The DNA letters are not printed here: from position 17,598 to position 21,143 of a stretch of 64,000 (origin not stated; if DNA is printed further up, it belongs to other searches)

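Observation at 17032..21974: Orphan TauD-dioxygenase + A-T-TE-TPR (+ methyltransferase) cassette: candidate carrier-tethered amino-acid tailoring system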

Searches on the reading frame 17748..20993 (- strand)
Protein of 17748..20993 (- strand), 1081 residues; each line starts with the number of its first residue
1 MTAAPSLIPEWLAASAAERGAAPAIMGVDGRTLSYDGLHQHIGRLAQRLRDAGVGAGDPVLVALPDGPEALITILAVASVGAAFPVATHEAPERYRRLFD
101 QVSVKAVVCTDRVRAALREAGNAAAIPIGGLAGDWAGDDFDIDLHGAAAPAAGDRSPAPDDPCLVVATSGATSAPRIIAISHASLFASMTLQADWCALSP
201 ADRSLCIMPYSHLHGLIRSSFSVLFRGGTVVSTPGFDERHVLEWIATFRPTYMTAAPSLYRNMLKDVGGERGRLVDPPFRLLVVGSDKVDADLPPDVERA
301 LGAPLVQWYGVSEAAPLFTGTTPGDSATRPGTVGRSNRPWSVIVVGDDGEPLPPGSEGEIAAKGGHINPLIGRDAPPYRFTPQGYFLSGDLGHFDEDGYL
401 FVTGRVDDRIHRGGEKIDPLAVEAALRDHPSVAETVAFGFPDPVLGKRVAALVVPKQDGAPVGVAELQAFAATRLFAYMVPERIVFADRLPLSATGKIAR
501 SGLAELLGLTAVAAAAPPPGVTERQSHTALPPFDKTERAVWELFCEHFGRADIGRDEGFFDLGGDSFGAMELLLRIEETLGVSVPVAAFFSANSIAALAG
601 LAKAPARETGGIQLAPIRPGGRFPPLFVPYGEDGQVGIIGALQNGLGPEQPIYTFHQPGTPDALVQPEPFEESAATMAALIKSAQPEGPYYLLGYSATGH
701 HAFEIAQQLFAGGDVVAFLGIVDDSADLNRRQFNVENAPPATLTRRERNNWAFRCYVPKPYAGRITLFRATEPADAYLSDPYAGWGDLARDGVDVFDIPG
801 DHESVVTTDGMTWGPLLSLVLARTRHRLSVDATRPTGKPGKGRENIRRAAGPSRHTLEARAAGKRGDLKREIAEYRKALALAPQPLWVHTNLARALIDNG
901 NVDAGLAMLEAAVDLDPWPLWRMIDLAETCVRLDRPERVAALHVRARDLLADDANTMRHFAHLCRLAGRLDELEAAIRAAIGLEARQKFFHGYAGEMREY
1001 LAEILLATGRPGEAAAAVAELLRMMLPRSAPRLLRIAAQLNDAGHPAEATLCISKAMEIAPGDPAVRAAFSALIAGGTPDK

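Call 5: search_protein_families(library=pfam, proteins=[window:17748-20993:-], max_evalue=0.01)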
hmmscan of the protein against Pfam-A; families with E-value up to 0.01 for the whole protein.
window:17748-20993:- (1081 aa): 13 families
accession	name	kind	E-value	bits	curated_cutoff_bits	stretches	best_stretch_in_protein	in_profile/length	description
PF00501.34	AMP-binding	-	5.3e-57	193.8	29.9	1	14-366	3-378/384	AMP-binding enzyme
PF13193.12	AMP-binding_C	-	4.7e-16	59.9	24.5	1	422-497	2-76/76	AMP-binding enzyme C-terminal domain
PF00550.31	PP-binding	-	4.9e-14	52.8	20.8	1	542-600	5-65/67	Phosphopantetheine attachment site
PF00975.26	Thioesterase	-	8.6e-11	42.9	26.4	1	657-729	35-107/226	Thioesterase domain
PF14559.12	TPR_19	-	5.9e-08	33.4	25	1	872-917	11-56/68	Tetratricopeptide repeat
PF13428.12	TPR_14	-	1.3e-06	29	23.5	0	888-928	3-43/44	Tetratricopeptide repeat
PF07719.23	TPR_2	-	8.4e-06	26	27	0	888-917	3-32/34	Tetratricopeptide repeat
PF13181.12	TPR_8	-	9.1e-06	25.9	25.7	0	889-917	4-32/34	Tetratricopeptide repeat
PF23562.2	AMP-binding_C_3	-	0.0031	18.3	20.8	1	411-458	6-50/124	AMP-binding enzyme C-terminal domain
PF13424.12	TPR_12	-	0.0044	17.6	30.1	0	888-949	5-74/77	Tetratricopeptide repeat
PF24575.1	TPR_Slam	-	0.0053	17.6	35.2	0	858-903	53-98/104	Surface lipoprotein assembly modifier, N-terminal TPR repeats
PF13431.12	TPR_17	-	0.0056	17.3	24.4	0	875-904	2-31/34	Tetratricopeptide repeat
PF13432.12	TPR_16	-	0.0081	17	32.7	0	966-1023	6-59/65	Tetratricopeptide repeat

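Call 6: search_protein_families(library=ncbifam, proteins=[window:17748-20993:-], max_evalue=0.01)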
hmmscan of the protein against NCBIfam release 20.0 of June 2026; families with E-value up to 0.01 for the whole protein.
window:17748-20993:- (1081 aa): 111 families (the best 25 are shown)
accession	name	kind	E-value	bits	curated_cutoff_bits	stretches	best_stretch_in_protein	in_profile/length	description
NF004837.0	PRK06187.1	subfamily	1.1e-73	248.3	476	1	3-503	5-518/531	long-chain-fatty-acid--CoA ligase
NF004511.1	PRK05852.1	equivalog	8.5e-72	242.4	650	1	12-505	5-502/505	FadD7 family fatty acid--CoA ligase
NF005702.0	PRK07514.1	subfamily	6.3e-57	193.1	558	1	12-502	9-495/506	malonyl-CoA synthase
NF005801.1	PRK07656.1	equivalog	6.2e-55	186.7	657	1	8-501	3-497/500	FadD3 family acyl-CoA ligase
NF004114.0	PRK05605.1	equivalog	7.1e-54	183.1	766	2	153-505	214-567/575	long-chain-fatty-acid--CoA ligase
NF006182.0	PRK08316.1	subfamily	6.2e-51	173.5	663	1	8-501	13-511/523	fatty acyl-CoA synthetase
NF005714.0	PRK07529.1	subfamily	4.3e-50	170.7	632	2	154-514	212-583/640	acyl-CoA synthetase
NF005676.0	PRK07470.1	equivalog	1.3e-47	162.7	774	1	13-507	27-529/544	acyl-CoA synthetase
TIGR02275.1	DHB_AMP_lig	equivalog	4e-47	160.7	723.55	1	10-501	27-523/526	(2,3-dihydroxybenzoyl)adenylate synthase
NF002966.0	PRK03640.1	equivalog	4.1e-46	157.6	556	1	9-505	5-478/483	o-succinylbenzoate--CoA ligase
NF052580.1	Str24CoAsynCasG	equivalog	7.1e-46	156.6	750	1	18-502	52-545/548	steroid-24-oyl-CoA synthetase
NF052269.1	Staph_lig_FadD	equivalog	9e-46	156.2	650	1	11-506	5-492/499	long-chain-fatty-acid--CoA ligase FadD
NF006181.0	PRK08314.1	subfamily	2.9e-45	154.6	705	2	153-503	197-550/563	long-chain-fatty-acid--CoA ligase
TIGR01733.1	AA-adenyl-dom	subfamily_domain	3e-45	154.7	317.4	1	34-436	1-408/409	amino acid adenylation domain-containing protein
NF009233.0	PRK12583.1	subfamily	8.1e-45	153.2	832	2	159-505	200-548/558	fatty acid CoA ligase family protein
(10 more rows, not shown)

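Call 9: find_homologous_proteins(query=window:17748-20993:-, max_evalue=1e-20)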
Query window:17748-20993:- (1081 aa): 166 proteins with E <= 1e-20 among 8000 candidates; the best 120 are listed.
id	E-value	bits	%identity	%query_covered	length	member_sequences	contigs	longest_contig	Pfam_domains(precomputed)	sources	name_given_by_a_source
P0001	0.0e+0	1172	53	99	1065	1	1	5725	PF13431.13,PF13414.13,PF00550.32,PF00501.35,PF13193.13,PF13428.13,PF07721.21,PF14559.13,PF00515.35,PF00975.27,PF13181.13,PF07719.24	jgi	jgi:acyl-CoA synthetase (AMP-forming)/AMP-acid ligase II/thioesterase domain-containing protein/acyl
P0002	0.0e+0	1144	51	99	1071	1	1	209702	PF14559.13,PF00550.32,PF00515.35,PF13424.13,PF00501.35,PF13193.13,PF00975.27,PF13428.13,PF13181.13,PF07719.24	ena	-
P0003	0.0e+0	1025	48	98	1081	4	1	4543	PF14559.13,PF00550.32,PF00501.35,PF13193.13,PF00975.27,PF07719.24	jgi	jgi:acyl-CoA synthetase (AMP-forming)/AMP-acid ligase II/thioesterase domain-containing protein/acyl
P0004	5.4e-293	993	48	98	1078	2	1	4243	PF14559.13,PF00550.32,PF00501.35,PF13193.13,PF00975.27,PF13428.13,PF07719.24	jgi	jgi:acyl-CoA synthetase (AMP-forming)/AMP-acid ligase II/thioesterase domain-containing protein/acyl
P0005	7.0e-279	946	46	99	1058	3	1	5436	PF14559.13,PF13414.13,PF00550.32,PF13424.13,PF13176.13,PF00501.35,PF13193.13,PF00975.27,PF13428.13,PF13181.13,PF07719.24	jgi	jgi:acyl-CoA synthetase (AMP-forming)/AMP-acid ligase II/tetratricopeptide (TPR) repeat protein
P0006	2.7e-262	891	45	99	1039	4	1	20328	PF14559.13,PF13414.13,PF00550.32,PF00501.35,PF13193.13,PF00975.27,PF07719.24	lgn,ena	-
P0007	3.4e-248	845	46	91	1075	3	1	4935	PF00550.32,PF00501.35,PF13193.13,PF00975.27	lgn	-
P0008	6.2e-174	599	34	94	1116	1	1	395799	PF13431.13,PF13414.13,PF00550.32,PF13176.13,PF00501.35,PF13193.13,PF13428.13,PF14559.13,PF00515.35,PF13424.13,PF13432.13,PF00975.27,PF13181.13,PF07719.24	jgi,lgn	-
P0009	1.4e-169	584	36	98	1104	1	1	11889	PF13431.13,PF23914.2,PF13414.13,PF00550.32,PF00501.35,PF13193.13,PF13428.13,PF25064.2,PF13374.13,PF14559.13,PF00515.35,PF13424.13,PF21033.5,PF13432.13,PF00975.27,PF13181.13,PF07719.24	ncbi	-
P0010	5.3e-169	583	38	86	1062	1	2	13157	PF13431.13,PF13414.13,PF00550.32,PF00501.35,PF13193.13,PF13428.13,PF14559.13,PF13424.13,PF13432.13,PF00975.27,PF13181.13,PF07719.24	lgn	-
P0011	2.5e-168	580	38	94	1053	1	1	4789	PF14559.13,PF13431.13,PF00550.32,PF00501.35,PF13193.13,PF13432.13,PF00975.27,PF13428.13,PF07719.24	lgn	-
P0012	2.7e-167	577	38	94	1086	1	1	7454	PF14559.13,PF00550.32,PF00515.35,PF13424.13,PF00501.35,PF13193.13,PF00975.27,PF13428.13,PF13181.13,PF07719.24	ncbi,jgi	jgi:acyl-CoA synthetase (AMP-forming)/AMP-acid ligase II/thioesterase domain-containing protein/acyl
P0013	3.7e-166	573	38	94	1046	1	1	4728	PF14559.13,PF13431.13,PF00550.32,PF00501.35,PF13193.13,PF13432.13,PF00975.27,PF13428.13,PF13181.13,PF07719.24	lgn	-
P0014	3.9e-166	573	35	98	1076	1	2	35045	PF14559.13,PF00550.32,PF00501.35,PF13193.13,PF00975.27,PF13428.13,PF13181.13,PF07719.24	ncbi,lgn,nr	ncbi:MAG: AMP-binding protein [Alphaproteobacteria bacterium]|nr:AMP-binding protein [Alphaproteobac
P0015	1.8e-164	568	37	84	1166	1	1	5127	PF13431.13,PF23914.2,PF13414.13,PF00550.32,PF13176.13,PF00501.35,PF13193.13,PF13428.13,PF14559.13,PF00515.35,PF13424.13,PF21033.5,PF13432.13,PF00975.27,PF13181.13,PF07719.24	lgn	-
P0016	8.0e-164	565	38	86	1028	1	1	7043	PF14559.13,PF00550.32,PF00501.35,PF13193.13,PF00975.27,PF13428.13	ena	-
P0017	1.5e-163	564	37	86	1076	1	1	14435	PF13431.13,PF23914.2,PF13414.13,PF00550.32,PF13176.13,PF00501.35,PF13193.13,PF13428.13,PF14559.13,PF00515.35,PF13424.13,PF13432.13,PF00975.27,PF13181.13,PF07719.24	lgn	-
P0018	2.7e-157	544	35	96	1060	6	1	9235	PF00550.32,PF00501.35,PF13193.13,PF00975.27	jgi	jgi:acyl-coenzyme A synthetase/AMP-(fatty) acid ligase/thioesterase domain-containing protein/acyl c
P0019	8.3e-122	426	33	56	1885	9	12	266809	PF00668.26,PF00550.32,PF00501.35,PF13193.13,PF00975.27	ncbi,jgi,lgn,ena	ncbi:MAG: amino acid adenylation domain-containing protein [Bryobacteraceae bacterium]|jgi:amino aci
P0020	2.8e-120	421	36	65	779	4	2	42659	PF00550.32,PF00501.35,PF13193.13,PF00975.27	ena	-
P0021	7.9e-109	383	33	74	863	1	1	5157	PF00550.32,PF00501.35,PF13193.13,PF00975.27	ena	-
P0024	1.1e-99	353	30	86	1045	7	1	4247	PF00550.32,PF13424.13,PF00501.35,PF13193.13,PF00975.27,PF13428.13,PF07719.24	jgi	jgi:acyl-CoA synthetase (AMP-forming)/AMP-acid ligase II/acyl carrier protein/pimeloyl-ACP methyl es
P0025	8.2e-98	347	33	66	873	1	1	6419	PF00550.32,PF00501.35,PF13193.13,PF00975.27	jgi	jgi:oxalate---CoA ligase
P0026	4.1e-97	345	32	72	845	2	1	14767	PF00550.32,PF00501.35,PF13193.13,PF00975.27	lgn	-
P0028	2.5e-91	325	33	65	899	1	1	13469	PF00550.32,PF00501.35,PF13193.13,PF00975.27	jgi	jgi:acyl-CoA synthetase (AMP-forming)/AMP-acid ligase II/thioesterase domain-containing protein/acyl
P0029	1.4e-88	316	33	65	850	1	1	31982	PF00550.32,PF00501.35,PF13193.13,PF00975.27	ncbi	-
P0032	2.6e-87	312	30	72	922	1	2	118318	PF00550.32,PF00501.35,PF13193.13,PF00975.27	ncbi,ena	-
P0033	4.0e-86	308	33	64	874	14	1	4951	PF00550.32,PF00501.35,PF13193.13,PF00975.27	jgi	jgi:acyl-CoA synthetase (AMP-forming)/AMP-acid ligase II/thioesterase domain-containing protein/acyl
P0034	4.1e-86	308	31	73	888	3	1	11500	PF00550.32,PF00501.35,PF13193.13,PF00975.27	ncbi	ncbi:MAG TPA: non-ribosomal peptide synthetase [Alphaproteobacteria bacterium]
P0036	7.2e-86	307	31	67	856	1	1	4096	PF00550.32,PF12697.14,PF00501.35,PF13193.13,PF00975.27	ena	-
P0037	8.3e-85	304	31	66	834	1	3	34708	PF00550.32,PF00501.35,PF13193.13,PF00975.27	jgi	jgi:acyl-CoA synthetase (AMP-forming)/AMP-acid ligase II/thioesterase domain-containing protein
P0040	1.2e-82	297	31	67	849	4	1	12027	PF00550.32,PF00501.35,PF13193.13,PF00975.27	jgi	-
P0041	1.4e-82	296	31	63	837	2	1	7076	PF00550.32,PF00501.35,PF13193.13,PF00975.27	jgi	jgi:acyl-CoA synthetase (AMP-forming)/AMP-acid ligase II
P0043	9.2e-81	290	29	75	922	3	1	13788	PF00550.32,PF12697.14,PF00501.35,PF13193.13,PF00975.27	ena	-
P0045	1.5e-77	280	30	74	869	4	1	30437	PF00550.32,PF00501.35,PF13193.13,PF00975.27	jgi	jgi:oxalate---CoA ligase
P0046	9.6e-77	277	31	69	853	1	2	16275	PF00550.32,PF00501.35,PF13193.13,PF00975.27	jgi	jgi:acyl-CoA synthetase (AMP-forming)/AMP-acid ligase II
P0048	9.8e-74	267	33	62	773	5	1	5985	PF00550.32,PF00501.35,PF13193.13,PF00975.27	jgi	jgi:acyl-CoA synthetase (AMP-forming)/AMP-acid ligase II/thioesterase domain-containing protein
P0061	5.8e-44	169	29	67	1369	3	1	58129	PF00668.26,PF00550.32,PF00501.35,PF13193.13,PF00975.27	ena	-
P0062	6.8e-44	168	27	72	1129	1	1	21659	PF00550.32,PF00501.35,PF13193.13,PF00975.27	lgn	-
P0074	1.8e-39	154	29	64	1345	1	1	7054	PF00668.26,PF00550.32,PF00501.35,PF13193.13,PF00975.27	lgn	-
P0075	2.5e-38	150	28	66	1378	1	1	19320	PF00668.26,PF00550.32,PF00501.35,PF13193.13,PF00975.27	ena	-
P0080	4.0e-34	136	28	64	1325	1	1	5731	PF00668.26,PF00550.32,PF00501.35,PF13193.13,PF00975.27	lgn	-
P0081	5.9e-34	135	27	65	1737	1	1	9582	PF00668.26,PF21089.4,PF00550.32,PF14765.13,PF00501.35,PF13193.13,PF00975.27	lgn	-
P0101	9.4e-29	118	27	67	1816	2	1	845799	PF00668.26,PF00550.32,PF05977.20,PF00501.35,PF13193.13,PF00975.27,PF07690.22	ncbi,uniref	ncbi:amino acid adenylation domain-containing protein [Longispora sp. NPDC051575]|uniref:non-ribosom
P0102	2.1e-28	117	27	64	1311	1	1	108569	PF00668.26,PF00550.32,PF12697.14,PF00501.35,PF13193.13,PF00975.27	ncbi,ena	-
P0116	9.3e-26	108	28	55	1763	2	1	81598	PF00668.26,PF13469.13,PF00550.32,PF00501.35,PF13193.13,PF00975.27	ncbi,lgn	-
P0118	1.8e-25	107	26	46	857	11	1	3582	PF12697.14,PF00501.35,PF13193.13,PF00561.27,PF00975.27,PF12146.16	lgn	-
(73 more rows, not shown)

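Call 10: find_encoding_contigs(protein=P0002, flank=8000, max_places=2)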
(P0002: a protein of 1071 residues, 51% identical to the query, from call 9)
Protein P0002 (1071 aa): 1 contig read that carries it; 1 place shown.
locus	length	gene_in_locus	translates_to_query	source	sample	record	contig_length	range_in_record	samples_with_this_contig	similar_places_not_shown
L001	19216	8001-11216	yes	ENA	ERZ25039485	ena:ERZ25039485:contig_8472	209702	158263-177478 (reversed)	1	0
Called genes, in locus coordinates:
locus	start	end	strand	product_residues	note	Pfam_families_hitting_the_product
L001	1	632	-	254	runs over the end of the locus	PF25084:LbH_EIF2B (faint), PF25087:GMPPB_C (faint), PF00132:Hexapep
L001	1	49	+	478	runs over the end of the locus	-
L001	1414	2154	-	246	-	PF02683:DsbD_TM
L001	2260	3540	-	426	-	PF00072:Response_reg, PF00563:EAL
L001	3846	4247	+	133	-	PF00072:Response_reg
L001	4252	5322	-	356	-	PF04055:Radical_SAM, PF13353:Fer4_12, PF06463:Mob_synth_C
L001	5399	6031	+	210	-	PF01810:LysE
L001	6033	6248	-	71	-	-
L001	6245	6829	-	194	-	PF18306:LDcluster4, PF03641:Lysine_decarbox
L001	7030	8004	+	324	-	PF02668:TauD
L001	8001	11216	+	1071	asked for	PF00501:AMP-binding, PF13193:AMP-binding_C, PF00550:PP-binding, PF00975:Thioesterase, PF14559:TPR_19 (faint), PF07719:TPR_2 (faint), PF13181:TPR_8 (faint), PF13424:TPR_12 (faint), +2 more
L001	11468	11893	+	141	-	PF16156:DUF4864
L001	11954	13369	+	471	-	PF25062:ARM_TT21_N (faint), PF13424:TPR_12 (faint), PF07719:TPR_2 (faint), PF13181:TPR_8 (faint), PF13428:TPR_14 (faint), PF13432:TPR_16, PF00515:TPR_1 (weak), PF13371:TPR_9 (weak), +6 more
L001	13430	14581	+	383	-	PF13371:TPR_9 (faint), PF13181:TPR_8 (faint), PF13428:TPR_14 (faint), PF25062:ARM_TT21_N (faint), PF13432:TPR_16, PF14559:TPR_19 (weak), PF13424:TPR_12 (weak), PF13414:TPR_11 (weak), +6 more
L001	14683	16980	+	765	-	PF00515:TPR_1 (faint), PF07719:TPR_2 (faint), PF13174:TPR_6 (faint), PF13414:TPR_11 (weak), PF13432:TPR_16, PF13371:TPR_9, PF13432:TPR_16, PF13414:TPR_11 (weak), +5 more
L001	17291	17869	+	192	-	-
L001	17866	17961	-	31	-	-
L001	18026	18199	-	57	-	PF01702:TGT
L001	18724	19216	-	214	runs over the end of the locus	PF02547:Queuosine_synth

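Call 11: find_encoding_contigs(protein=P0008, flank=8000, max_places=2)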
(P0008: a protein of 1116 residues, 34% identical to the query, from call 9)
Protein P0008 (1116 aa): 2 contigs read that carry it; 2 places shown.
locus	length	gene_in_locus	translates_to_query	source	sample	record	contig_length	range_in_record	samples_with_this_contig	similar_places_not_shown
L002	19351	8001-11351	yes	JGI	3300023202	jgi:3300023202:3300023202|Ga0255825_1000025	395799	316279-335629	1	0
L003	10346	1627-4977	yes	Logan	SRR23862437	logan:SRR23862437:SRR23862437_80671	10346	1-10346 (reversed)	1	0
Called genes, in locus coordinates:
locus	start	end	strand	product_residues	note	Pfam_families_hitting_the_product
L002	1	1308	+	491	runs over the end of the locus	PF00171:Aldedh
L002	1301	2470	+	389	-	PF02746:MR_MLE_N, PF13378:MR_MLE_C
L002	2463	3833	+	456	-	PF03972:MmgE_PrpD_N, PF19305:MmgE_PrpD_C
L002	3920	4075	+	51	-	-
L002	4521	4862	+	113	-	-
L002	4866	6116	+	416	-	PF07804:HipA_C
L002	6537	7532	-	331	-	PF02668:TauD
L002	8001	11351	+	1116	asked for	PF00501:AMP-binding, PF13193:AMP-binding_C, PF00550:PP-binding, PF00975:Thioesterase, PF07719:TPR_2 (faint), PF13424:TPR_12 (faint), PF13428:TPR_14 (faint), PF13432:TPR_16 (weak), +6 more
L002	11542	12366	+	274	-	-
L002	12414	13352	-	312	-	PF00685:Sulfotransfer_1 (faint), PF13469:Sulfotransfer_3 (weak), PF09037:Sulphotransf (weak)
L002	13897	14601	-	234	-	PF00005:ABC_tran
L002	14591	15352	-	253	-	PF00005:ABC_tran, PF13304:AAA_21 (faint), PF12399:BCA_ABC_TP_C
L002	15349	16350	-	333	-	PF02653:BPD_transp_2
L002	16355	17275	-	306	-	PF02653:BPD_transp_2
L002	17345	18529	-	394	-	PF13433:Peripla_BP_5, PF13458:Peripla_BP_6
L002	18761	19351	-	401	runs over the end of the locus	PF00108:Thiolase_N, PF02803:Thiolase_C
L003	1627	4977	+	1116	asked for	PF00501:AMP-binding, PF13193:AMP-binding_C, PF00550:PP-binding, PF00975:Thioesterase, PF07719:TPR_2 (faint), PF13424:TPR_12 (faint), PF13428:TPR_14 (faint), PF13432:TPR_16 (weak), +6 more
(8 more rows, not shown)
